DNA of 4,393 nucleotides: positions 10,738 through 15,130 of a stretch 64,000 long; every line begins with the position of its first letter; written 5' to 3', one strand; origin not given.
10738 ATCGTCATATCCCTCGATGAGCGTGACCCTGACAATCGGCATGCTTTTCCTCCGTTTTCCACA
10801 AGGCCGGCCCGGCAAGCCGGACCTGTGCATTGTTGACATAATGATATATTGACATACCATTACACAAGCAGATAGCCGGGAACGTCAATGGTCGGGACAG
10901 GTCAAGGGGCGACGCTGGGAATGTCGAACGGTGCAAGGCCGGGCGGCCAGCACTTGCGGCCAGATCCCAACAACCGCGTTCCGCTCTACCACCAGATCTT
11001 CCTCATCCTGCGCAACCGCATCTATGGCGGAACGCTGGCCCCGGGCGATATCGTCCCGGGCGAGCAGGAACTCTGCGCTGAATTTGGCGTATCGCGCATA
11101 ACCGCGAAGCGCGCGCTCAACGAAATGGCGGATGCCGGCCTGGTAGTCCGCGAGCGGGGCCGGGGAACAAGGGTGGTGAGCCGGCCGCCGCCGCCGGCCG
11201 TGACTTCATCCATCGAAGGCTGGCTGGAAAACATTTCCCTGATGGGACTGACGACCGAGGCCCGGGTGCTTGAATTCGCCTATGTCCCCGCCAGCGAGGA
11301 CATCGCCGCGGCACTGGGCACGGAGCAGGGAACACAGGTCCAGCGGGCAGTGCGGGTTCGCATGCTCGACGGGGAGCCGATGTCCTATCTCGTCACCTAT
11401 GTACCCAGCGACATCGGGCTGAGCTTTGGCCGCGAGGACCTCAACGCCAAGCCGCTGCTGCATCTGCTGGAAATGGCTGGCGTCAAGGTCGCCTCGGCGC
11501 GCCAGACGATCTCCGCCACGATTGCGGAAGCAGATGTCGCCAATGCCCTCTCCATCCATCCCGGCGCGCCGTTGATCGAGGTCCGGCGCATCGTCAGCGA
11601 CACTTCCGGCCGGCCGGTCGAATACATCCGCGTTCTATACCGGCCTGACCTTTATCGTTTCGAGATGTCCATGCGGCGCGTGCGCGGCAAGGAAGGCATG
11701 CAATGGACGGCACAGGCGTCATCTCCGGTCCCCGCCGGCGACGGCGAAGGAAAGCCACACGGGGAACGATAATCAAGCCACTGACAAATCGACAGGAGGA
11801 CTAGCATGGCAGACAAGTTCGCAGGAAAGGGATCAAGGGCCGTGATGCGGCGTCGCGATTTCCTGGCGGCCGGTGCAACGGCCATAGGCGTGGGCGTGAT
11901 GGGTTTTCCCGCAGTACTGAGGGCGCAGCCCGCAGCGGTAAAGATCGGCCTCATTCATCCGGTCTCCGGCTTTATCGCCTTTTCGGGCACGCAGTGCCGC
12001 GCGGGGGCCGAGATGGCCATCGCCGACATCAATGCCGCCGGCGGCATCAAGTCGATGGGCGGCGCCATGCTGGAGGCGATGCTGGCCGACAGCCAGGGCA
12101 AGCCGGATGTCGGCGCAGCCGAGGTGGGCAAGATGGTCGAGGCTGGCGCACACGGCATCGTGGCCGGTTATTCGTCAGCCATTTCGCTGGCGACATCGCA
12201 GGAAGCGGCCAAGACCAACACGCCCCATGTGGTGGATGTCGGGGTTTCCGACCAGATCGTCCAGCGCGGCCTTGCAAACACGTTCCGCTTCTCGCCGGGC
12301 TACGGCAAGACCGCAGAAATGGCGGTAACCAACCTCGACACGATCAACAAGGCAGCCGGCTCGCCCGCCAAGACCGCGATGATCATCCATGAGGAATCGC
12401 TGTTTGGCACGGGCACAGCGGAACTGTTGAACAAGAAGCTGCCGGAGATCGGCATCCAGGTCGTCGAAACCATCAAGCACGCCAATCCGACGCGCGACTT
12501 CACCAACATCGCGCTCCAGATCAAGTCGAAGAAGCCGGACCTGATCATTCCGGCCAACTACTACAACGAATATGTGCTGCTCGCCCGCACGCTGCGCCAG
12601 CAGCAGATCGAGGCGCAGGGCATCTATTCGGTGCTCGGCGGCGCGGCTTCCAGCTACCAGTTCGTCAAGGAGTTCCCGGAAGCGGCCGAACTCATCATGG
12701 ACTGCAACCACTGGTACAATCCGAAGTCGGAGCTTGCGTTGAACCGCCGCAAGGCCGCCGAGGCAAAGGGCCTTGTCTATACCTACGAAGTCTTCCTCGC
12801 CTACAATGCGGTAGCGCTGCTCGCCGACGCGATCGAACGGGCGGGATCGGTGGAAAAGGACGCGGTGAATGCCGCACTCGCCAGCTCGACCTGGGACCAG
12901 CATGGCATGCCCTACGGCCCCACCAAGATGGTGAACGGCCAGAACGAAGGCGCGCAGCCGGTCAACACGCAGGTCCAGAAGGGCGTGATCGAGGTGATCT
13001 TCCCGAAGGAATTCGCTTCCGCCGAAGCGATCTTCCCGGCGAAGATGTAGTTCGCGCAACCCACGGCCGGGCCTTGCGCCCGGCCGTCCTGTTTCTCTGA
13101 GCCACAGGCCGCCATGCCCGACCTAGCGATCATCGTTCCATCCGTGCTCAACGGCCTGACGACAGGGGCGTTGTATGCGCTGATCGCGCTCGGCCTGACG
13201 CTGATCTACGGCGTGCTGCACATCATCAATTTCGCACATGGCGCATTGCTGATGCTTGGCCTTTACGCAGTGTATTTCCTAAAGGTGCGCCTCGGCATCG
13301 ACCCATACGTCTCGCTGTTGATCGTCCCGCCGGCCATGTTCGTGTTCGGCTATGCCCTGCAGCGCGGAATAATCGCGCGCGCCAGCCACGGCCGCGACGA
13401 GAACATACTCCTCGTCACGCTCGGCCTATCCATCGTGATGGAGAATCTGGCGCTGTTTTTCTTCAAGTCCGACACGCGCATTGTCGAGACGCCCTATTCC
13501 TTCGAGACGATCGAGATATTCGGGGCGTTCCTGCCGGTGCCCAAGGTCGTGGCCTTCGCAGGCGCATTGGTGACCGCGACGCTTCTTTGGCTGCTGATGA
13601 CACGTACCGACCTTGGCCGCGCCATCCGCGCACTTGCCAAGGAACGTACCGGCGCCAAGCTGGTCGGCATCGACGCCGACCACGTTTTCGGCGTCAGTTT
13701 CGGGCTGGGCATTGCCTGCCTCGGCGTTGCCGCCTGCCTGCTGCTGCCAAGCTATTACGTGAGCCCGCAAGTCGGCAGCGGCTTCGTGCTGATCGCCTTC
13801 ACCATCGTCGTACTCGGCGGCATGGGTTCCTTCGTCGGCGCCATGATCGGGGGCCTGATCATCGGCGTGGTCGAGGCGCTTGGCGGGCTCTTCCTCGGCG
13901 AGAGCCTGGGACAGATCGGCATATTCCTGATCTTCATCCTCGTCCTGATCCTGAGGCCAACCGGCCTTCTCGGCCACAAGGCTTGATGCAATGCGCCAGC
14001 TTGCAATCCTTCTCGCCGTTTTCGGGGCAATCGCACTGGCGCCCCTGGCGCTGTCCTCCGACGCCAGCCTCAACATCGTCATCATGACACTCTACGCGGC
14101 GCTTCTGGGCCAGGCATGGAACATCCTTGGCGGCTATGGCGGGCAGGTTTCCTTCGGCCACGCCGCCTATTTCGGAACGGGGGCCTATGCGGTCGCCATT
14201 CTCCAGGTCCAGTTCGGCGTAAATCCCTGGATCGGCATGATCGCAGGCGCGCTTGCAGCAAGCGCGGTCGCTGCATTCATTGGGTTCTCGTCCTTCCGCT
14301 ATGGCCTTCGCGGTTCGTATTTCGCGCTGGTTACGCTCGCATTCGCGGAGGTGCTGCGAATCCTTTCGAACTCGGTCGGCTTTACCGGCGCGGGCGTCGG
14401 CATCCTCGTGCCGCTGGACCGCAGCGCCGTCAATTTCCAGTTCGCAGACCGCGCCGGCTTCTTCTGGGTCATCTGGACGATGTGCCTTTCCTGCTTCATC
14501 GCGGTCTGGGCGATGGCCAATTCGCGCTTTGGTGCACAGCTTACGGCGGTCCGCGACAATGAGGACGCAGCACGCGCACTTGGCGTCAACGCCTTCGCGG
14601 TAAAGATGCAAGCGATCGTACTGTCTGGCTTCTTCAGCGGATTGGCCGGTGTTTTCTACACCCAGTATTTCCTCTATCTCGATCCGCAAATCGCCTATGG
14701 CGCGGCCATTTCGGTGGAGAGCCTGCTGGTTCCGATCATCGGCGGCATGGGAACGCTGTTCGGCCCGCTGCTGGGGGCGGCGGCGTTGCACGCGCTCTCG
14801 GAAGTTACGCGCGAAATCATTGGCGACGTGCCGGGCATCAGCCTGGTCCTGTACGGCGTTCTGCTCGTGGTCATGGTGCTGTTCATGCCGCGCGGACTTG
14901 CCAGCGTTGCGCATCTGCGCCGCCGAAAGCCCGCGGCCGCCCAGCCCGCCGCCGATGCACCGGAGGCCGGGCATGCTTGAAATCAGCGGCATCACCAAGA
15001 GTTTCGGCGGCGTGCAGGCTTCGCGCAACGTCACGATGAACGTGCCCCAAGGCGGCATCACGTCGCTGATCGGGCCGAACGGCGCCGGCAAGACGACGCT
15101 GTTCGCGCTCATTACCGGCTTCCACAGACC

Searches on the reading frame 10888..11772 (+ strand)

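Call 59: search_protein_families(library=pfam, proteins=[window:10888-11772:+])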
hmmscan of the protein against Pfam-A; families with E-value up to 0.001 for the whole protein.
window:10888-11772:+ (294 aa): 6 families
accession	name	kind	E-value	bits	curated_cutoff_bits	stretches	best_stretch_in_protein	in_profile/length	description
PF07702.18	UTRA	-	4.3e-36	124.3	23.8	1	119-257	2-141/141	UTRA domain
PF00392.27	GntR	-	2.3e-19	69.3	27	1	33-96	1-64/64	Bacterial regulatory proteins, gntR family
PF13545.12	HTH_Crp_2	-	4.7e-05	23.7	27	1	59-96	25-61/70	Crp-like helix-turn-helix domain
PF12802.13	MarR_2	-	5.7e-05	23.6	27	1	60-93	24-57/61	MarR family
PF25213.1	HVO_A0261_N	-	0.00022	21.5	35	1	60-91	28-59/86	HVO_A0261 N-terminal domain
PF08220.18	HTH_DeoR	-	0.00028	21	21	1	60-92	18-50/57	DeoR-like helix-turn-helix domain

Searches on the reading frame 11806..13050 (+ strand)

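Call 59: search_protein_families(library=pfam, proteins=[window:11806-13050:+])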
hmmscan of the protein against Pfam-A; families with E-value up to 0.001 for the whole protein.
window:11806-13050:+ (414 aa): 3 families
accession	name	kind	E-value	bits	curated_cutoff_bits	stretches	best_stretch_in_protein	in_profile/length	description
PF13458.12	Peripla_BP_6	-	7.4e-47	161.1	31.7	1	45-386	2-333/343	Periplasmic binding protein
PF13433.12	Peripla_BP_5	-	1.6e-14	54.2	27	2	45-122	1-76/363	Periplasmic binding protein domain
PF01094.35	ANF_receptor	-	4.8e-07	29.6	25.4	1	64-364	2-311/353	Receptor family ligand binding region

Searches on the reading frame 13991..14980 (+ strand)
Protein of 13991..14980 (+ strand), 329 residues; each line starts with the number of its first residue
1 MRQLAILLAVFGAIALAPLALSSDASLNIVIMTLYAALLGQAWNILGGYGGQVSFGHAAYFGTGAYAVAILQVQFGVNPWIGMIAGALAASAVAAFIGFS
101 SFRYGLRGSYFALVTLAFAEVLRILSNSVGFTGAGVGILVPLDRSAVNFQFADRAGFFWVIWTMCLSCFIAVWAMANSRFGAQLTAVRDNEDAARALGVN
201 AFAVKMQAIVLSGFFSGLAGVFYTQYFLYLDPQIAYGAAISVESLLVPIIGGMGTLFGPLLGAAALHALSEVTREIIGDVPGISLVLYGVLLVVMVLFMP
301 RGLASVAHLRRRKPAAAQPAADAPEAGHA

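Call 83: search_protein_families(library=pfam, proteins=[window:13991-14980:+])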
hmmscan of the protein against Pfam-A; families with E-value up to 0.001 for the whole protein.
window:13991-14980:+ (329 aa): 1 family
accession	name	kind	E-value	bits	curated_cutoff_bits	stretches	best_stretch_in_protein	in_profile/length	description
PF02653.21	BPD_transp_2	-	1.1e-39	136.7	26.8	1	27-295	3-268/269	Branched-chain amino acid transport system / permease component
